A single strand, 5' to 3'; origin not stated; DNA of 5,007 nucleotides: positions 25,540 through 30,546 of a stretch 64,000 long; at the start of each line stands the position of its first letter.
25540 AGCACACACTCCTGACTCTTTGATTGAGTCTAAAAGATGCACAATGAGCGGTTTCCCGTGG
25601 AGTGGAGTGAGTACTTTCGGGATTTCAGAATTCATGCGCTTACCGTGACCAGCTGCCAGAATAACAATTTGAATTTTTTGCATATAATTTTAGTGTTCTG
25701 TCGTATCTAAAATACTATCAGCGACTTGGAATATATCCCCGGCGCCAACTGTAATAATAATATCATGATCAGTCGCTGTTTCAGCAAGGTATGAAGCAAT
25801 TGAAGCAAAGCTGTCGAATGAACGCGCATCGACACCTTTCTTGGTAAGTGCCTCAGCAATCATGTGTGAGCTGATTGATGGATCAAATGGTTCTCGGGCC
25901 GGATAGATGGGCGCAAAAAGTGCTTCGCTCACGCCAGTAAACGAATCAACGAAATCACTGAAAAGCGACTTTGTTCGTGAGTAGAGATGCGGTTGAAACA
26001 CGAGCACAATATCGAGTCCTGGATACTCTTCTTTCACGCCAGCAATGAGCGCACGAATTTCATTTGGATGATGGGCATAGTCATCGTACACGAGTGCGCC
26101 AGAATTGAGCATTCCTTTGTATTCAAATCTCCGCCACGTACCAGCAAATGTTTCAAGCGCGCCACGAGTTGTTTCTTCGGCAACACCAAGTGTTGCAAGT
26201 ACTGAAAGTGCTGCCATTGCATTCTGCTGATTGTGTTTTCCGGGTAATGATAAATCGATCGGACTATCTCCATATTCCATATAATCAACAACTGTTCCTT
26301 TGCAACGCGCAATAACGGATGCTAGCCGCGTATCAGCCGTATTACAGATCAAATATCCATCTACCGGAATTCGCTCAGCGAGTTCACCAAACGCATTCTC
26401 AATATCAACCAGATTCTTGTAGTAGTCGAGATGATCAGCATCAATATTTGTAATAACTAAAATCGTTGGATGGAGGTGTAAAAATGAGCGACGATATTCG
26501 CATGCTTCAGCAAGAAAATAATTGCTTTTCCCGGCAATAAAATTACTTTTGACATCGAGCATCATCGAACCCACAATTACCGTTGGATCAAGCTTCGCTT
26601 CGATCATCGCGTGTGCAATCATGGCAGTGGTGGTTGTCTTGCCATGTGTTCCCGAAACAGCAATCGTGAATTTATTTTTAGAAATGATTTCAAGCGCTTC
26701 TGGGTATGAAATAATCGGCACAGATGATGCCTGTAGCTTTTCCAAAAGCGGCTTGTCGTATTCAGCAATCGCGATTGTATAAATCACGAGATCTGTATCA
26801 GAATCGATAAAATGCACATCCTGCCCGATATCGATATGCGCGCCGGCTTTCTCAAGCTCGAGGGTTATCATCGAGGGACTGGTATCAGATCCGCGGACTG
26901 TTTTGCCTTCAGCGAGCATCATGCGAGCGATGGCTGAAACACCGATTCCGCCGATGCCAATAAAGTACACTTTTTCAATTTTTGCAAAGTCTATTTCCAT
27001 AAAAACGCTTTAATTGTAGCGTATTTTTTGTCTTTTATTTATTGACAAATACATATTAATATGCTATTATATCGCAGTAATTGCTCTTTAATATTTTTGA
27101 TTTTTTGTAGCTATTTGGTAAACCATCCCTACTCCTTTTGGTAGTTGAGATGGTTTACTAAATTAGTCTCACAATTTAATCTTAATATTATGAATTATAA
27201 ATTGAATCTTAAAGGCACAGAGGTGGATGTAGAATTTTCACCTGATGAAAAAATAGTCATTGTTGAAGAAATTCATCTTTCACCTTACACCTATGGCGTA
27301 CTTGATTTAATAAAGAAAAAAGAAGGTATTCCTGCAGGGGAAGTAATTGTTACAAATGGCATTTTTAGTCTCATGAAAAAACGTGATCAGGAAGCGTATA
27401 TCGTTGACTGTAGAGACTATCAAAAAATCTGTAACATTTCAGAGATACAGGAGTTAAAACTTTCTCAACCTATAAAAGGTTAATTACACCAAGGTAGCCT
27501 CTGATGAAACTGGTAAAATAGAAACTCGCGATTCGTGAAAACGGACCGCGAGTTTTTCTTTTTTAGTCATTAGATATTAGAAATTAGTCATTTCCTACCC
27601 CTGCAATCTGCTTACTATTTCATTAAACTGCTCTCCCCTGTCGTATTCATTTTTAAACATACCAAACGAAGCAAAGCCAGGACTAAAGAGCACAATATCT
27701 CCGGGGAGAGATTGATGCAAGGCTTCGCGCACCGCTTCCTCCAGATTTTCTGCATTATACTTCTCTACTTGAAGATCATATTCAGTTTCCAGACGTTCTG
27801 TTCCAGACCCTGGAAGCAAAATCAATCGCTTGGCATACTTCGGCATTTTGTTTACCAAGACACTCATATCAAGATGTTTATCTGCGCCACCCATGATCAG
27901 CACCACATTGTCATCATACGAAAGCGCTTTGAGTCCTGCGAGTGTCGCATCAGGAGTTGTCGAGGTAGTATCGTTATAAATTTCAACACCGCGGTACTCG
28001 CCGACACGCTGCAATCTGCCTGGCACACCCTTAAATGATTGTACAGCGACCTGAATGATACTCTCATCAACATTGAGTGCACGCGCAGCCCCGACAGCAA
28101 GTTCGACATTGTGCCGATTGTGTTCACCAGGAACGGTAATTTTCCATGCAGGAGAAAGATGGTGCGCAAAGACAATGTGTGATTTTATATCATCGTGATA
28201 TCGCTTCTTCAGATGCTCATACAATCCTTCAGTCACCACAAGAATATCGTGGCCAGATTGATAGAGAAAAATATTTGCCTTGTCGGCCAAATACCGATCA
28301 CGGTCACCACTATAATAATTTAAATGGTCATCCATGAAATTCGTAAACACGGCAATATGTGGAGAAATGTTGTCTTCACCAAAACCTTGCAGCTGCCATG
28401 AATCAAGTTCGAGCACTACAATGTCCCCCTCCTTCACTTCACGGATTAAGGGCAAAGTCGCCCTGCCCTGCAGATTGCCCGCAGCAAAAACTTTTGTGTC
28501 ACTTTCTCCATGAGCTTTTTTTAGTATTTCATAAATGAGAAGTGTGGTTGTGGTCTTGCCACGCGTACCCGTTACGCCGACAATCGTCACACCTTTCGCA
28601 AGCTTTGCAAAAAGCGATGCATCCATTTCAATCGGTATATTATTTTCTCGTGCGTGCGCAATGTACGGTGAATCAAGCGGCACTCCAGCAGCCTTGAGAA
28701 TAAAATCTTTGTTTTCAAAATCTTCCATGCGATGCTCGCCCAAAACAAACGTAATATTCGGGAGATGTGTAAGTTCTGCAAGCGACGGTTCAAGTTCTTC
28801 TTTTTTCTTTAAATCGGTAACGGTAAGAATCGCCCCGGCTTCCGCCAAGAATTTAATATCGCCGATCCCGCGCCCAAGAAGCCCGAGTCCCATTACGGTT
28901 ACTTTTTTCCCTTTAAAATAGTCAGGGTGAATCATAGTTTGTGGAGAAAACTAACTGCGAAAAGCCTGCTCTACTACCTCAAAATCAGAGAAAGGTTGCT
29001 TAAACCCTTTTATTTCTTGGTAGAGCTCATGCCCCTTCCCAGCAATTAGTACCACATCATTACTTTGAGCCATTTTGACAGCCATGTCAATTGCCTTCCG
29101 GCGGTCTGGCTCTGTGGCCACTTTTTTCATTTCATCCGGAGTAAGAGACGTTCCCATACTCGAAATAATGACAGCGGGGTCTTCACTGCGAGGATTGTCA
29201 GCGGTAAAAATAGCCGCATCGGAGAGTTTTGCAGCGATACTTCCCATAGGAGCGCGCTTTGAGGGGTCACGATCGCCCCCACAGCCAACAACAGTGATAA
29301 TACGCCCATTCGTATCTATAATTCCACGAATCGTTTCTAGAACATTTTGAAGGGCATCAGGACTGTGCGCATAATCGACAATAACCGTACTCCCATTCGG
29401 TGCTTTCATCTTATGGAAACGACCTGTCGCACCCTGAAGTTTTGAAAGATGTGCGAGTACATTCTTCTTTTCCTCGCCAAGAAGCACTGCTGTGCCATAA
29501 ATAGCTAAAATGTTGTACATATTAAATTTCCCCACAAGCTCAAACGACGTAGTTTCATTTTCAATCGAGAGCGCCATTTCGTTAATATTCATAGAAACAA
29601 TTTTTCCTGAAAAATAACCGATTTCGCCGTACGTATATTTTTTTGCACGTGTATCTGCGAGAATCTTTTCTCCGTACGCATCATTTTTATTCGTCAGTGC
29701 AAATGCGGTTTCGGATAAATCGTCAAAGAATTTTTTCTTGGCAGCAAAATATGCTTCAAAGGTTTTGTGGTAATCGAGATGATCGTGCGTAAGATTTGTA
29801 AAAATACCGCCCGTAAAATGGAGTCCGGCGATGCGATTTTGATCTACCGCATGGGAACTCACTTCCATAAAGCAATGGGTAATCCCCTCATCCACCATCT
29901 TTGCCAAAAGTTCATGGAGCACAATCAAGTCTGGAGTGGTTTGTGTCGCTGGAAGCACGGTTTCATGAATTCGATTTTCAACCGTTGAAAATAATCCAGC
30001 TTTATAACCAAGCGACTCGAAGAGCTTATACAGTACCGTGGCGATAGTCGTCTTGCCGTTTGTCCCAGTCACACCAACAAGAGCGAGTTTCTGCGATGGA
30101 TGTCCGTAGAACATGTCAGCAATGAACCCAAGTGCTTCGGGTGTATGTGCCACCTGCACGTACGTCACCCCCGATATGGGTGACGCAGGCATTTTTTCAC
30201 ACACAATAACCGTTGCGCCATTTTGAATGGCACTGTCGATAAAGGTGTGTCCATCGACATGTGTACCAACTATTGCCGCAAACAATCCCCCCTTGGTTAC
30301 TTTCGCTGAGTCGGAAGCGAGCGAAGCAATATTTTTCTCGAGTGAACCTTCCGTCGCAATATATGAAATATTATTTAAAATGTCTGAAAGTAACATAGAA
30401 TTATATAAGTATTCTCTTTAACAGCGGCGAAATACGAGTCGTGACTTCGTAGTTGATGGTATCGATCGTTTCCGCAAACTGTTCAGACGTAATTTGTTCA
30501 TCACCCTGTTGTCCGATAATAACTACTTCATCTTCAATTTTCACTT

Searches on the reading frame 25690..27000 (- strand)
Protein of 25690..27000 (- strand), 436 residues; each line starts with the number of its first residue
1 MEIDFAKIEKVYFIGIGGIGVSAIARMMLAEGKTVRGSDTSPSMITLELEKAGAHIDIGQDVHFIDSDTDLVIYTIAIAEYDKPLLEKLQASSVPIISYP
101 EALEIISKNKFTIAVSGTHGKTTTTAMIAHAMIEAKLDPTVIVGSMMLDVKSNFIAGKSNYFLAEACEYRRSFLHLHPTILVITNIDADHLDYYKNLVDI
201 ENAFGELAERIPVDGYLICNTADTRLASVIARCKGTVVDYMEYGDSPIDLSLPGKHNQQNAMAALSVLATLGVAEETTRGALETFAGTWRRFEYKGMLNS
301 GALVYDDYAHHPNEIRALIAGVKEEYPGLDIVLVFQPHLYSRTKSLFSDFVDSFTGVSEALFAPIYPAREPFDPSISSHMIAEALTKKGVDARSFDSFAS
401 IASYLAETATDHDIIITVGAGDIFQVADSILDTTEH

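Call 83: search_protein_families(library=ncbifam, proteins=[window:25690-27000:-], max_evalue=1e-10)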
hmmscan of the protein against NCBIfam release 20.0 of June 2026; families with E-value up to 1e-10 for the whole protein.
window:25690-27000:- (436 aa): 15 families
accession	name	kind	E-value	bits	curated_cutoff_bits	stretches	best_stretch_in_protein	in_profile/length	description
TIGR01082.1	murC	equivalog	3.7e-119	398.8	335.1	2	10-236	1-226/449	UDP-N-acetylmuramate--L-alanine ligase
NF011171.0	PRK14573.1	equivalog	1e-69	235.3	1015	2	240-432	255-446/809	bifunctional UDP-N-acetylmuramate--L-alanine ligase/D-alanine--D-alanine ligase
TIGR01081.1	mpl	equivalog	2.5e-50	171.8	388.7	2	11-233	2-232/448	UDP-N-acetylmuramate:L-alanyl-gamma-D-glutamyl-meso-diaminopimelate ligase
NF053645.1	pMurC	equivalog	3.6e-29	101.8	560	1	13-140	3-132/492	pseudomurein biosynthesis peptide ligase pMurC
TIGR01087.1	murD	equivalog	3.9e-25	88.8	211.95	1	10-307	1-322/441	UDP-N-acetylmuramoyl-L-alanine--D-glutamate ligase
NF053647.1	pMurD2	equivalog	6.4e-19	68.1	550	1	10-293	2-281/405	pseudomurein biosynthesis peptide ligase pMurD2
NF053648.1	pMurE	equivalog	1e-18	67.3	600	0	176-324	188-350/464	pseudomurein biosynthesis peptide ligase pMurE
NF008896.0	PRK11929.1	equivalog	9.2e-16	56.8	1023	0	244-320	777-853/965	bifunctional UDP-N-acetylmuramoyl-L-alanyl-D-glutamate--2,6-diaminopimelate ligase MurE/UDP-N-acetylmuramoyl-tripeptide--D-alanyl-D-alanine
NF001126.0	PRK00139.1-4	equivalog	1.2e-15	57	373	0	216-334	256-373/486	UDP-N-acetylmuramoyl-L-alanyl-D-glutamate--2,6-diaminopimelate ligase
TIGR01143.1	murF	subfamily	1.6e-14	53.7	288.6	0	244-322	239-318/418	UDP-N-acetylmuramoyl-tripeptide--D-alanyl-D-alanine ligase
NF001124.0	PRK00139.1-2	equivalog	4.8e-14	52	476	0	247-325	297-374/500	UDP-N-acetylmuramoyl-L-alanyl-D-glutamate--2,6-diaminopimelate ligase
TIGR01085.1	murE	subfamily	8e-14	51.4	257.3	0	243-324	273-354/472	UDP-N-acetylmuramyl-tripeptide synthetase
NF010628.0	PRK14022.1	equivalog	2.9e-12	46.1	536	0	242-427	285-463/483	UDP-N-acetylmuramoyl-L-alanyl-D-glutamate--L-lysine ligase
TIGR02068.2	cya_phycin_syn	equivalog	3e-11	42.1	850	0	254-324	681-753/862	cyanophycin synthetase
NF010623.0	PRK14016.1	subfamily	9.9e-11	40.5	877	0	255-324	684-755/871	cyanophycin synthetase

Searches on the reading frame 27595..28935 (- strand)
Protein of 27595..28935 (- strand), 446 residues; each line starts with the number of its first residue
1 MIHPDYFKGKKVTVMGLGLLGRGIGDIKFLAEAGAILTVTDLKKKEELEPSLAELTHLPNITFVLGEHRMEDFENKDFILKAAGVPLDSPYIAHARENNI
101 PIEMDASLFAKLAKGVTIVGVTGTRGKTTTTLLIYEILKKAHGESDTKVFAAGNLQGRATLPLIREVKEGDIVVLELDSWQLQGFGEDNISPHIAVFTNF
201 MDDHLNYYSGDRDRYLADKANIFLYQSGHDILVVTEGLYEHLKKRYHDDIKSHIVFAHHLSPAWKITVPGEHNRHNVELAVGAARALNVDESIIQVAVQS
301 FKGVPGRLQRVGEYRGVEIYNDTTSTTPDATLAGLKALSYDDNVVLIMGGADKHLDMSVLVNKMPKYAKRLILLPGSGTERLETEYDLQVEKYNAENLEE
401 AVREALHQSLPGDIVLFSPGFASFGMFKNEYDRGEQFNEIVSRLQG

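Call 83: search_protein_families(library=ncbifam, proteins=[window:27595-28935:-], max_evalue=1e-10)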
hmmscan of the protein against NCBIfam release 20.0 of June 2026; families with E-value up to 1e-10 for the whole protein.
window:27595-28935:- (446 aa): 14 families
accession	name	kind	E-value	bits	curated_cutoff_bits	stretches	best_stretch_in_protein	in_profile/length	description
TIGR01087.1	murD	equivalog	2.3e-95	320.3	211.95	1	11-442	1-440/441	UDP-N-acetylmuramoyl-L-alanine--D-glutamate ligase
TIGR01082.1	murC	equivalog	7.4e-31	107.7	335.1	1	28-209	17-185/449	UDP-N-acetylmuramate--L-alanine ligase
NF053646.1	pMurD1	equivalog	6.9e-30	104.1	610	1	11-246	2-236/465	pseudomurein biosynthesis peptide ligase pMurD1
NF053647.1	pMurD2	equivalog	2.7e-28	99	550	1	11-396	2-365/405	pseudomurein biosynthesis peptide ligase pMurD2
NF053645.1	pMurC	equivalog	1.6e-26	93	560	1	29-222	17-209/492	pseudomurein biosynthesis peptide ligase pMurC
NF001124.0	PRK00139.1-2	equivalog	3.5e-22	78.8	476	1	88-234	83-243/500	UDP-N-acetylmuramoyl-L-alanyl-D-glutamate--2,6-diaminopimelate ligase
TIGR01085.1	murE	subfamily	1e-21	77.4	257.3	0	90-142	59-111/472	UDP-N-acetylmuramyl-tripeptide synthetase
NF008896.0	PRK11929.1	equivalog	2e-20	72.3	1023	0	92-234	88-243/965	bifunctional UDP-N-acetylmuramoyl-L-alanyl-D-glutamate--2,6-diaminopimelate ligase MurE/UDP-N-acetylmuramoyl-tripeptide--D-alanyl-D-alanine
NF001126.0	PRK00139.1-4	equivalog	7.9e-19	67.5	373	0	98-142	86-130/486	UDP-N-acetylmuramoyl-L-alanyl-D-glutamate--2,6-diaminopimelate ligase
NF011171.0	PRK14573.1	equivalog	6.2e-17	60.7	1015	1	68-311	56-310/809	bifunctional UDP-N-acetylmuramate--L-alanine ligase/D-alanine--D-alanine ligase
TIGR01143.1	murF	subfamily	2.6e-16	59.6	288.6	0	116-247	74-206/418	UDP-N-acetylmuramoyl-tripeptide--D-alanyl-D-alanine ligase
NF033197.0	F430_CfbE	equivalog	2.1e-14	53.3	250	0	267-416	265-424/430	coenzyme F430 synthase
NF045635.1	isoglutsynth_MurT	equivalog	6e-14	51.8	800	1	100-208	32-141/447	lipid II isoglutaminyl synthase subunit MurT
NF001123.0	PRK00139.1-1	equivalog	3.1e-12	45.9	586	0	103-227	94-231/493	UDP-N-acetylmuramoyl-L-alanyl-D-glutamate--2,6-diaminopimelate ligase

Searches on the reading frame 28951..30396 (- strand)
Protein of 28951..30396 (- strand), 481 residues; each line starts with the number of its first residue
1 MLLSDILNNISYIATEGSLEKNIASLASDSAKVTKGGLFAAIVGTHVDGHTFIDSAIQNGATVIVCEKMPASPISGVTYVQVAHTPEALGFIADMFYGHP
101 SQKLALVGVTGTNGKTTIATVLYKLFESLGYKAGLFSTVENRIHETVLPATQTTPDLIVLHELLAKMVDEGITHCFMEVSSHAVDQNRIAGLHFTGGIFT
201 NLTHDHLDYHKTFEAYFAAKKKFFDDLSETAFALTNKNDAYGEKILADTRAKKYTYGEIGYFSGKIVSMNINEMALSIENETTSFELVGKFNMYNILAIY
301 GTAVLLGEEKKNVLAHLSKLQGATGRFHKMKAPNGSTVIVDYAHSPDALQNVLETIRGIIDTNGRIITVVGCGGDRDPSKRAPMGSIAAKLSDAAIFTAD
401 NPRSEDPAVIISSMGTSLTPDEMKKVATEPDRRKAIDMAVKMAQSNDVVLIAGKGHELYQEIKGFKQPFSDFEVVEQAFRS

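Call 83: search_protein_families(library=ncbifam, proteins=[window:28951-30396:-], max_evalue=1e-10)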
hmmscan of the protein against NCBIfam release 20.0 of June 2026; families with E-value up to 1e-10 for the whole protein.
window:28951-30396:- (481 aa): 24 families
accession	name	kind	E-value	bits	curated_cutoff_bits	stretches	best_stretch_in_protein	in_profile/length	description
NF001126.0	PRK00139.1-4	equivalog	5.5e-175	582.5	373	1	2-480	2-483/486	UDP-N-acetylmuramoyl-L-alanyl-D-glutamate--2,6-diaminopimelate ligase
TIGR01085.1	murE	subfamily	1.9e-144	482.1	257.3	1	21-479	2-471/472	UDP-N-acetylmuramyl-tripeptide synthetase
NF008896.0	PRK11929.1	equivalog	1.5e-143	479.8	1023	1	21-479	27-498/965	bifunctional UDP-N-acetylmuramoyl-L-alanyl-D-glutamate--2,6-diaminopimelate ligase MurE/UDP-N-acetylmuramoyl-tripeptide--D-alanyl-D-alanine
NF001124.0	PRK00139.1-2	equivalog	1.1e-139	466.5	476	1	17-479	22-492/500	UDP-N-acetylmuramoyl-L-alanyl-D-glutamate--2,6-diaminopimelate ligase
NF001123.0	PRK00139.1-1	equivalog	1.3e-120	403.4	586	1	16-478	13-488/493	UDP-N-acetylmuramoyl-L-alanyl-D-glutamate--2,6-diaminopimelate ligase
NF010628.0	PRK14022.1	equivalog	8.8e-92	308.3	536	1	20-478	32-479/483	UDP-N-acetylmuramoyl-L-alanyl-D-glutamate--L-lysine ligase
NF001130.0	PRK00139.2-4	equivalog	1.6e-66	225.1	715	2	272-478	307-510/516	UDP-N-acetylmuramoyl-L-alanyl-D-glutamate--2,6-diaminopimelate ligase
NF001127.0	PRK00139.2-1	equivalog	4.8e-50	170.7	997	2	276-477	311-509/520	UDP-N-acetylmuramoyl-L-alanyl-D-glutamate--2,6-diaminopimelate ligase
NF001129.0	PRK00139.2-3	equivalog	2.2e-47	161.7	762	1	19-479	37-515/517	UDP-N-acetylmuramoyl-L-alanyl-D-glutamate--2,6-diaminopimelate ligase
NF001131.0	PRK00139.2-5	equivalog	2.5e-43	148.6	1000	1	20-470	33-473/483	UDP-N-acetylmuramoyl-L-alanyl-D-glutamate--2,6-diaminopimelate ligase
TIGR01143.1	murF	subfamily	1.8e-33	116.1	288.6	2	29-129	2-99/418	UDP-N-acetylmuramoyl-tripeptide--D-alanyl-D-alanine ligase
TIGR02068.2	cya_phycin_syn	equivalog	4e-29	101.2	850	1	279-453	671-848/862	cyanophycin synthetase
TIGR01082.1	murC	equivalog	5.7e-27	94.9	335.1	1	195-370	169-352/449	UDP-N-acetylmuramate--L-alanine ligase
NF010623.0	PRK14016.1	subfamily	7.5e-25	87.2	877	1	92-453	467-850/871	cyanophycin synthetase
TIGR01087.1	murD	equivalog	2.6e-24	86.1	211.95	1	101-402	102-377/441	UDP-N-acetylmuramoyl-L-alanine--D-glutamate ligase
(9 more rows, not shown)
